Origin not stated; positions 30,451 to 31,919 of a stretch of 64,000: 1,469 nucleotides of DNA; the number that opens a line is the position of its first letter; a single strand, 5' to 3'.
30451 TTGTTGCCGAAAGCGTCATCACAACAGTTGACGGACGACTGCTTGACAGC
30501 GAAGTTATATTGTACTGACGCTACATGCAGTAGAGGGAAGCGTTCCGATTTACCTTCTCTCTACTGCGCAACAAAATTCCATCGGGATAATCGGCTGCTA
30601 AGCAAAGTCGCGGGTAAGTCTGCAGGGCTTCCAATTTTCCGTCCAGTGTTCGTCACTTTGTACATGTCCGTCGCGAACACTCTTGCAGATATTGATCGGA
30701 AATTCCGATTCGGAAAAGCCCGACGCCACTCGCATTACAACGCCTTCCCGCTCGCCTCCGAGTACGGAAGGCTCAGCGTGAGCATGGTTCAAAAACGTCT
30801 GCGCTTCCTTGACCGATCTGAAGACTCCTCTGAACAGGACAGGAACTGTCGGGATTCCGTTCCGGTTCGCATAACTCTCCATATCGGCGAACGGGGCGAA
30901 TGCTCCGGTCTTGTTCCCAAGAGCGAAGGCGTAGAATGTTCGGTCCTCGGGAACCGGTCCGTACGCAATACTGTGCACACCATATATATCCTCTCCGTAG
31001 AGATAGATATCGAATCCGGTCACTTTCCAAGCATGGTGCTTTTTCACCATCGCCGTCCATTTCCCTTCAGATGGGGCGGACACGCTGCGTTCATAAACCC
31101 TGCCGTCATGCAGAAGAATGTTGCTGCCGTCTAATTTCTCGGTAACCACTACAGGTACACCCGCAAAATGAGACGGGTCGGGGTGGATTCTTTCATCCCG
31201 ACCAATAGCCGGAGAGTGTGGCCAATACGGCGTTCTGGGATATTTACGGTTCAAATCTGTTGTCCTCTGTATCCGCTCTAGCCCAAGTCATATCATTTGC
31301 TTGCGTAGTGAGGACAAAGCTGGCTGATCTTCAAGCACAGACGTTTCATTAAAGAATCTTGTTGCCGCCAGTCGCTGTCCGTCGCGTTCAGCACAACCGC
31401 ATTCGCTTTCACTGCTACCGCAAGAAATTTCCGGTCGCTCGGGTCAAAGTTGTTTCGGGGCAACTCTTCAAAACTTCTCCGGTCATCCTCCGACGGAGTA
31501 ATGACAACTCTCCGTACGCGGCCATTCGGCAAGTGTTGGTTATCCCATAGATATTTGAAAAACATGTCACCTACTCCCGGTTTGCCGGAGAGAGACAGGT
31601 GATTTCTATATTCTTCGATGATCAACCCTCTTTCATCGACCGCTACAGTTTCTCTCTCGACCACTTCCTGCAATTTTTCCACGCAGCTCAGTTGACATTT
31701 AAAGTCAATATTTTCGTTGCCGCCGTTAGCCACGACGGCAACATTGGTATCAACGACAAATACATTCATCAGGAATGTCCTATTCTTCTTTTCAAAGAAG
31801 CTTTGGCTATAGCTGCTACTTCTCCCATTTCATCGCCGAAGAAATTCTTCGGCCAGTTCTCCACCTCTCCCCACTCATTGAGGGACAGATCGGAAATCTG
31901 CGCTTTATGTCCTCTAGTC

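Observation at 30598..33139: ABC/AAA ATPase, PIN nuclease and Rnl-type RNA ligase cluster: candidate RNA-targeting conflict module carrying its own repair enzyme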

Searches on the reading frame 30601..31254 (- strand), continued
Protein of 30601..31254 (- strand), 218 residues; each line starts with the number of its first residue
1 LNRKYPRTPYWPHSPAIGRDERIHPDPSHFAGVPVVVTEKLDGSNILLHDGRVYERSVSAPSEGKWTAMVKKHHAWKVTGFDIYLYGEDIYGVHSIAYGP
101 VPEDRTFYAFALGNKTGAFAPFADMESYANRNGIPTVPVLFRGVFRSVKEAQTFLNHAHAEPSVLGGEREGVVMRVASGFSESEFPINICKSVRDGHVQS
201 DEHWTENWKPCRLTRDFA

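Call 77: get_annotated_region(hit=H28, flank=4000)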
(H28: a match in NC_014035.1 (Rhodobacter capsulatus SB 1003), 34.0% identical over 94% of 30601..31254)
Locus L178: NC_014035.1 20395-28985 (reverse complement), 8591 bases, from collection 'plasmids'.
description: Rhodobacter capsulatus SB 1003 plasmid pRCB133, complete sequence
organism: Rhodobacter capsulatus SB 1003 (NCBI taxid 272942)
taxonomy: Bacteria; Pseudomonadota; Alphaproteobacteria; Rhodobacterales; Paracoccaceae; Rhodobacter; Rhodobacter capsulatus; Rhodobacter capsulatus SB 1003
host: -; source: -; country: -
typing (MOB-suite, as given by PLSDB): non-mobilizable; replicon rep_cluster_548
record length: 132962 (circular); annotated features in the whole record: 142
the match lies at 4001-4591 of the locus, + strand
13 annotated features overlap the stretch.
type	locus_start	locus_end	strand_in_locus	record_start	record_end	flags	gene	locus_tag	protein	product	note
CDS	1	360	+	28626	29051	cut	-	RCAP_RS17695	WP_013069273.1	pseudoazurin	-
CDS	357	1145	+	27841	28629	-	-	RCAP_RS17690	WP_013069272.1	class I SAM-dependent methyltransferase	-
CDS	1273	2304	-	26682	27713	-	-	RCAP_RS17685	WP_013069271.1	hypothetical protein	-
CDS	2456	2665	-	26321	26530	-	-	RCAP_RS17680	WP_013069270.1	hypothetical protein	-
CDS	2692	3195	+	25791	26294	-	-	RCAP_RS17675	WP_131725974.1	hypothetical protein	-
CDS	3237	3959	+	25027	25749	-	-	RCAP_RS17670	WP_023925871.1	hypothetical protein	-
CDS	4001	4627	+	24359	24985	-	-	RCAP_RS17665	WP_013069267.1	RNA ligase family protein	-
CDS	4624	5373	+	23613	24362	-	-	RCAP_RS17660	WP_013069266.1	hypothetical protein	-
CDS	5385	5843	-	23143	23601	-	-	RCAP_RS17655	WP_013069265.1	hypothetical protein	-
CDS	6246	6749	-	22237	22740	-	-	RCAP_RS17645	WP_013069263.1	metal-dependent hydrolase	-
CDS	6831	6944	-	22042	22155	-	-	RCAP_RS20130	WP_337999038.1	hypothetical protein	-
CDS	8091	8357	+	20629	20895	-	-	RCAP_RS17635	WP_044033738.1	plasmid stabilization protein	-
CDS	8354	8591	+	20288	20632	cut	-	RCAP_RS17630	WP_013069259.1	helix-turn-helix transcriptional regulator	-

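Call 78: search_protein_families(library=pfam, proteins=[L177:4627-5880:+, L178:4624-5373:+, L178:3237-3959:+, L177:3190-3870:-, L178:2692-3195:+], max_evalue=0.01)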
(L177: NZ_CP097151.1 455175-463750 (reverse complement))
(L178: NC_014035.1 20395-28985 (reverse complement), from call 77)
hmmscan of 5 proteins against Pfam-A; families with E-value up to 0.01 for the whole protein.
L177:4627-5880:+ (417 aa): 3 families
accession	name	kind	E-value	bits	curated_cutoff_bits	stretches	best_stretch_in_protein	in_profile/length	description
PF13671.12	AAA_33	-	3.4e-24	86.2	27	1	263-392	1-143/143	AAA domain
PF01966.28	HD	-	1e-07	32.7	22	1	49-174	2-111/116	HD domain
PF18019.7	Cas3_HD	-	0.00032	21.2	23.1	1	63-222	43-193/207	Cas3, HD domain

L178:4624-5373:+ (249 aa): 0 families

L178:3237-3959:+ (240 aa): 0 families

L177:3190-3870:- (226 aa): 0 families

L178:2692-3195:+ (167 aa): 0 families

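Call 82: search_protein_representatives(protein=window:30601-31254:-)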
Query: 218 residues. Proteins with E-value up to 0.001 (for the whole library): 1403; up to 1e-10: 782; up to 1e-30: 106. The best 150 are listed.
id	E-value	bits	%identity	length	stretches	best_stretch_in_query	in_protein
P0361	6.4e-70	251.4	66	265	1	9-182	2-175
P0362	1.6e-67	243.5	55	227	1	4-213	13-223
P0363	2.3e-66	239.7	55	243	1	4-215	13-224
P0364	2.9e-66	239.4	71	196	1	69-214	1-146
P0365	6.7e-65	234.9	53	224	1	3-215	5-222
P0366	7.1e-65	234.9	54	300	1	4-214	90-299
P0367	6.5e-64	231.7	55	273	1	4-213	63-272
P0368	1.3e-62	227.4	67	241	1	3-153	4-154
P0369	6.0e-62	225.3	48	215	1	1-215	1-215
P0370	2.1e-61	223.5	59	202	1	3-179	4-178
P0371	3.4e-61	222.8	65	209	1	37-191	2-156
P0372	1.6e-60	220.6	49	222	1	4-215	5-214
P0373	1.9e-60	220.4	50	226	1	4-213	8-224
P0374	1.4e-59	217.5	59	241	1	52-215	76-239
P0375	1.9e-58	213.9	50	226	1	4-214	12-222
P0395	9.8e-49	182.1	56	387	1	7-190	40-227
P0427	1.2e-38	149.1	34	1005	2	4-213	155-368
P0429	1.4e-38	148.8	32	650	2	1-213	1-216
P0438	2.7e-36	141.4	34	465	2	2-213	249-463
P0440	4.0e-36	140.8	39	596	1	4-213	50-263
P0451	2.9e-34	134.7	37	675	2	4-213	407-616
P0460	1.1e-32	129.6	35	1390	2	3-215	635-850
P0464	9.4e-32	126.5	33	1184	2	2-211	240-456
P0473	3.6e-30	121.3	33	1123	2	4-213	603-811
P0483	9.8e-30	119.9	40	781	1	4-211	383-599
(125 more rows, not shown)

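Call 83: search_protein_families(library=pfam, proteins=[P0427, P0429, P0438, P0440, P0451, P0460, P0464, P0473, P0483, P0395], max_evalue=0.0001)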
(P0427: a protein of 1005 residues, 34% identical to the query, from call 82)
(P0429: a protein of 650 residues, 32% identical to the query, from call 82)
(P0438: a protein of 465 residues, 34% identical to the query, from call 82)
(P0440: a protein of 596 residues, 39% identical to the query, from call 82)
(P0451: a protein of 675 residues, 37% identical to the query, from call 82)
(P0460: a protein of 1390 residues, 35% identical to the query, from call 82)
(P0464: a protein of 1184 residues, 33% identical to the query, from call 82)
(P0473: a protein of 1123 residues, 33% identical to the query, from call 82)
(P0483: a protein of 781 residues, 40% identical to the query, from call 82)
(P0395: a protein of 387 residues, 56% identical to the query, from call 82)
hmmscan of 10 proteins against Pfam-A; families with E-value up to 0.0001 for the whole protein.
P0427 (1005 aa): 4 families
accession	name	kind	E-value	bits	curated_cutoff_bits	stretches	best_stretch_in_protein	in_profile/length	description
PF09414.15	RNA_ligase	-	1.6e-52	178.6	27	2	811-978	2-171/171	RNA ligase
PF13671.12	AAA_33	-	7.3e-13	49.5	27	1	607-714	1-123/143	AAA domain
PF05773.27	RWD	-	1.2e-05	25.9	22.8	1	6-102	1-111/112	RWD domain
PF08433.16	KTI12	-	2e-05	24.7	22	1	607-647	3-44/271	Chromatin associated protein KTI12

P0429 (650 aa): 5 families
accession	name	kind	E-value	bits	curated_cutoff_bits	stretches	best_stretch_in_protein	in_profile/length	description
PF09414.15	RNA_ligase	-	5.5e-56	189.8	27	2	461-625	3-170/171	RNA ligase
PF13671.12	AAA_33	-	6.9e-08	33.3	27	1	254-364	1-124/143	AAA domain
PF13238.12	AAA_18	-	2e-05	25.5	29.4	1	255-346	1-99/128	AAA domain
PF20720.3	nSTAND3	-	3.5e-05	24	27.2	0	253-293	18-54/155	Novel STAND NTPase 3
PF08303.17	tRNA_lig_kinase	-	5.1e-05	23.9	22.7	0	255-359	2-102/168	tRNA ligase kinase domain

P0438 (465 aa): 1 family
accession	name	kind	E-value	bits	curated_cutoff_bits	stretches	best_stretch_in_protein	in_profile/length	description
PF09414.15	RNA_ligase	-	7.5e-56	189.4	27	2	5-165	9-170/171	RNA ligase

P0440 (596 aa): 2 families
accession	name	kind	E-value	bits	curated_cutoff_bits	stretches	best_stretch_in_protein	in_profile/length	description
PF09414.15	RNA_ligase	-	2.6e-23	83.4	27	1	82-243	2-171/171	RNA ligase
PF13671.12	AAA_33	-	1.1e-09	39.2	27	1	353-478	2-142/143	AAA domain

P0451 (675 aa): 1 family
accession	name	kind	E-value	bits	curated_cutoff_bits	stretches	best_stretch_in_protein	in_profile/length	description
PF09414.15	RNA_ligase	-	1.2e-53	182.2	27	2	437-596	2-171/171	RNA ligase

P0460 (1390 aa): 5 families
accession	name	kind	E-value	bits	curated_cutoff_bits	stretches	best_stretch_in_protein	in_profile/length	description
PF09414.15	RNA_ligase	-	1.6e-51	175.3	27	2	665-828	1-171/171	RNA ligase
PF22784.1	PTP-SAK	-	9.8e-42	143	27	1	889-1046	2-153/153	Swiss Army Knife protein, DSP-PTPase phosphatase domain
PF22547.2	2H-SAK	-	8.7e-19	68.4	27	1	21-171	2-124/124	Swiss Army Knife, 2H phosphoesterase domain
PF22785.1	Tc-R-P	-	1.5e-11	45.2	27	1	907-998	13-105/106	Polymorphic toxin system, DSP-PTPase phosphatase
PF13671.12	AAA_33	-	4e-11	43.8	27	1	1126-1232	2-124/143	AAA domain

P0464 (1184 aa): 6 families
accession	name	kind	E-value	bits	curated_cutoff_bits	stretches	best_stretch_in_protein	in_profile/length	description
PF09414.15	RNA_ligase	-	2.7e-51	174.6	27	2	277-438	3-171/171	RNA ligase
PF22784.1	PTP-SAK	-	3.4e-18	66.6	27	1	1017-1140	2-119/153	Swiss Army Knife protein, DSP-PTPase phosphatase domain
PF13671.12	AAA_33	-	1.7e-14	54.8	27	1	537-660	2-142/143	AAA domain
PF22785.1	Tc-R-P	-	2.9e-06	28.2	27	1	1040-1129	17-101/106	Polymorphic toxin system, DSP-PTPase phosphatase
PF13238.12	AAA_18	-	8.4e-06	26.7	29.4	1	537-617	1-68/128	AAA domain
PF06414.18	Zeta_toxin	-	3.4e-05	23.8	22.3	1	529-572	11-56/199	Zeta toxin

P0473 (1123 aa): 5 families
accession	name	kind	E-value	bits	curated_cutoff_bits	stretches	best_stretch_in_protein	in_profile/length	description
PF09414.15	RNA_ligase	-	9.2e-48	163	27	2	367-522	3-159/171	RNA ligase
PF22784.1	PTP-SAK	-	2e-23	83.6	27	1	42-171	2-122/153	Swiss Army Knife protein, DSP-PTPase phosphatase domain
PF13671.12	AAA_33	-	8.9e-12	46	27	1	860-985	2-143/143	AAA domain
PF22785.1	Tc-R-P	-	3e-10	41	27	1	61-157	11-101/106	Polymorphic toxin system, DSP-PTPase phosphatase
PF13350.11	Y_phosphatase3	-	3.8e-05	24.2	22.2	0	63-159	39-152/240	Tyrosine phosphatase family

P0483 (781 aa): 2 families
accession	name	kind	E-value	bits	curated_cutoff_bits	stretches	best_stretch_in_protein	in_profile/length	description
PF09414.15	RNA_ligase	-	5.6e-24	85.6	27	1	415-581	2-171/171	RNA ligase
PF13671.12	AAA_33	-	1.1e-11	45.7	27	1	628-756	1-143/143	AAA domain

P0395 (387 aa): 1 family
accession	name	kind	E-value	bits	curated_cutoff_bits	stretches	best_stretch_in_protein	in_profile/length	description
PF09414.15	RNA_ligase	-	1.1e-13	52.1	27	1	68-225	2-165/171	RNA ligase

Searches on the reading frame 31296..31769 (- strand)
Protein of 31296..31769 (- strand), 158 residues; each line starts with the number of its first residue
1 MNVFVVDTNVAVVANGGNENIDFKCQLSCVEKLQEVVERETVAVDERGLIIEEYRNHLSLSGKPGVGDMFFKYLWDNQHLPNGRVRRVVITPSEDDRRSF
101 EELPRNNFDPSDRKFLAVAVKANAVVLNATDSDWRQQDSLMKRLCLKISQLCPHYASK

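Call 3: search_protein_families(library=pfam, proteins=[window:31296-31769:-], max_evalue=0.1)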
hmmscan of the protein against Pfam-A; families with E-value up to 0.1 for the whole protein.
window:31296-31769:- (158 aa): 2 families
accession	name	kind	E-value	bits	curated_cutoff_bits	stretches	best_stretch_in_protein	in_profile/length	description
PF13470.12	PIN_3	-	0.003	18.8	27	1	22-126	35-108/115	PIN domain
PF01850.27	PIN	-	0.01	16.8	23.6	0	89-137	68-117/120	PIN domain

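Call 4: search_protein_families(library=padloc, proteins=[window:31296-31769:-], max_evalue=0.1)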
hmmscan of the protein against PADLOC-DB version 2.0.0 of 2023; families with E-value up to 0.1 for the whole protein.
window:31296-31769:- (158 aa): 2 families
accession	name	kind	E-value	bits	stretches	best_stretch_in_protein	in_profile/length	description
PDLC04147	HEC-03A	-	1.2e-60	202.2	1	4-157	3-156/159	-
PDLC03040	REase_I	-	0.034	9.9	1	111-155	956-1000/1029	Type I restriction enzyme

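Call 5: search_protein_families(library=ncbifam, proteins=[window:31296-31769:-], max_evalue=0.1)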
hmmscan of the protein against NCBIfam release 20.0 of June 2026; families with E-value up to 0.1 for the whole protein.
window:31296-31769:- (158 aa): 0 families

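Call 33: search_solved_structures(query=window:31296-31769:-, max_evalue=10, show_alignments=2)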
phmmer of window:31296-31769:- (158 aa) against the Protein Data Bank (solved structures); distinct sequences matched with E-value up to 10: 4.
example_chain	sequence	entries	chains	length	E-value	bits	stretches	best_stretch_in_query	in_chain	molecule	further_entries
4bts_AP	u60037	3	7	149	0.29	14.6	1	30-107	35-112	40S RIBOSOMAL PROTEIN S24 | RPS24E | eS24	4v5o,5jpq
6j6l_A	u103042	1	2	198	0.75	13.3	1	62-96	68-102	Ryanodine receptor 2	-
5c33_A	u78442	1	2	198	0.77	13.2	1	62-96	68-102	Ryanodine receptor 2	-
9dq0_A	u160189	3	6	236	2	11.9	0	85-115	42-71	BsmA domain containing protein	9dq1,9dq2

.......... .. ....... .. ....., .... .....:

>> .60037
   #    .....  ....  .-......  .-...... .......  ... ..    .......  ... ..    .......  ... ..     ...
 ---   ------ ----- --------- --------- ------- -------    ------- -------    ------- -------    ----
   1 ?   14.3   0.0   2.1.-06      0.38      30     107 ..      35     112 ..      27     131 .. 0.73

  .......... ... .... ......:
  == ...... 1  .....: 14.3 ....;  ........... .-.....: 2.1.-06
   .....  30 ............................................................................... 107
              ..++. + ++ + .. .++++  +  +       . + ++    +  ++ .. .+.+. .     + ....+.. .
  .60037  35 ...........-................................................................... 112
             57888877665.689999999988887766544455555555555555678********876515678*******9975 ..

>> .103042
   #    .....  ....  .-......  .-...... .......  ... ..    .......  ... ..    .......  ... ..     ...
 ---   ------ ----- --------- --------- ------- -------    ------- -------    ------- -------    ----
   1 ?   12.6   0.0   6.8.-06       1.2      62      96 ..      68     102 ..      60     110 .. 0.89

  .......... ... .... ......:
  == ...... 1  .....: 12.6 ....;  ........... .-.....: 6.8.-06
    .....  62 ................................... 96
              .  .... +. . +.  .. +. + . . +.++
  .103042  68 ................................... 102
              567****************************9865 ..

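Call 59: search_protein_families(library=phrogs, proteins=[window:31296-31769:-], max_evalue=0.001)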
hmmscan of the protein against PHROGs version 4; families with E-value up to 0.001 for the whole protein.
window:31296-31769:- (158 aa): 0 families
